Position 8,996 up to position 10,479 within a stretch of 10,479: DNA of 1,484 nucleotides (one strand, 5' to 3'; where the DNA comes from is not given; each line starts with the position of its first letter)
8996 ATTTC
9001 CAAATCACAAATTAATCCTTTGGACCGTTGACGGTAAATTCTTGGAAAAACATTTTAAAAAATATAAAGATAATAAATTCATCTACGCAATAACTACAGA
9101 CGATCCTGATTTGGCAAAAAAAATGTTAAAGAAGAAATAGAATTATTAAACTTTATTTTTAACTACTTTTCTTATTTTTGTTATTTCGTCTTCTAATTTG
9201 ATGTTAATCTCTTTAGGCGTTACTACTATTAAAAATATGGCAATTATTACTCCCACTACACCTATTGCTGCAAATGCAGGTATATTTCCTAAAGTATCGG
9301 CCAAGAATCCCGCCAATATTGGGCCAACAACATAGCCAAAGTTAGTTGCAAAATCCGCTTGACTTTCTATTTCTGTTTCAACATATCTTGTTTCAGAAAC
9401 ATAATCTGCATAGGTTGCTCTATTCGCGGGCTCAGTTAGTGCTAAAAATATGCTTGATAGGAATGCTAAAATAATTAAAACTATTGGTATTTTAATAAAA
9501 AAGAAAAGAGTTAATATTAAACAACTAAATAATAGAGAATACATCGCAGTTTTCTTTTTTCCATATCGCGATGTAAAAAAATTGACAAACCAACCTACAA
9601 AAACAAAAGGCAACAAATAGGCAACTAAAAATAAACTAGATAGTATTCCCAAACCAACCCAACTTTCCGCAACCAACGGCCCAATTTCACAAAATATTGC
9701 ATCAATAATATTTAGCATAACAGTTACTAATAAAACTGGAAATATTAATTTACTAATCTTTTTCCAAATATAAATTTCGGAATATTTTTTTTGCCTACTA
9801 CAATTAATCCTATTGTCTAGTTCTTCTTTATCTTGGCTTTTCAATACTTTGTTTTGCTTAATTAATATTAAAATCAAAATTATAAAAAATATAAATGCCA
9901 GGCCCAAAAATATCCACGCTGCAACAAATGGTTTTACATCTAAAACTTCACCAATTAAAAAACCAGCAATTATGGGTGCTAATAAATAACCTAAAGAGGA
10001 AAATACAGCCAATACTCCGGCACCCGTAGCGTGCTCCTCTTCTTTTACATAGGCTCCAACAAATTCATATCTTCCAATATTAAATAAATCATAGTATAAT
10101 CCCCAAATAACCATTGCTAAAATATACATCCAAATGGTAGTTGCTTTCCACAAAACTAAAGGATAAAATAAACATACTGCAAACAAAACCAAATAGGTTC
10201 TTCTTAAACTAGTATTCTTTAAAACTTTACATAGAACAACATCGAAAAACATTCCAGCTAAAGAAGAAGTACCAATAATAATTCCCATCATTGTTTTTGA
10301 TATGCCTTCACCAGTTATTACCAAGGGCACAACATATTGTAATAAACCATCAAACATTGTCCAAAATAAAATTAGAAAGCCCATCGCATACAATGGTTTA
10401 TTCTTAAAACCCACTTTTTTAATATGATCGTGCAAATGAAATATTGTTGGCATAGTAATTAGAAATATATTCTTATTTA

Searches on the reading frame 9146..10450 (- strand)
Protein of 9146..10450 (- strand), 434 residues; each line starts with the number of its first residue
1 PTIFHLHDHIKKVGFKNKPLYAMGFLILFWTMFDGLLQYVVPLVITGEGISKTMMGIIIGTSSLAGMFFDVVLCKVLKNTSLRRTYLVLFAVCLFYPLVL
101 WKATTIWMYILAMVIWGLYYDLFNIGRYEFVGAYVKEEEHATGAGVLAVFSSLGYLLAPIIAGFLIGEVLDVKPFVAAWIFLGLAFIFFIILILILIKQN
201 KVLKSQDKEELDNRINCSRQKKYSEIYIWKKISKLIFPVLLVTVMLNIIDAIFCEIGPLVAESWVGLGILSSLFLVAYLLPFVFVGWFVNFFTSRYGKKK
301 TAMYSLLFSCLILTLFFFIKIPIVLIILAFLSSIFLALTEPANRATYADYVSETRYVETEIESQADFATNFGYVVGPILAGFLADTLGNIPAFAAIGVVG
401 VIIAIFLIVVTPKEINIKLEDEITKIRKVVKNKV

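Call 3: search_protein_families(library=pfam, proteins=[window:9146-10450:-], max_evalue=0.1)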
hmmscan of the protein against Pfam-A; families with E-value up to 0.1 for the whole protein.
window:9146-10450:- (434 aa): 4 families
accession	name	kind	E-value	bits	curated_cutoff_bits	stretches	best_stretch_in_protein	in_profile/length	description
PF07690.21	MFS_1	-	2.7e-34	119.1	33.4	2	25-244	3-216/347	Major Facilitator Superfamily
PF05977.19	MFS_3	-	8.7e-05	21.6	27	1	280-414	56-192/524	Transmembrane secretion effector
PF03092.22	BT1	-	0.00015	21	22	1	324-418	88-182/432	BT1 family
PF03825.22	Nuc_H_symport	-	0.0041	16.6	25.9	1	52-200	242-398/400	Nucleoside H+ symporter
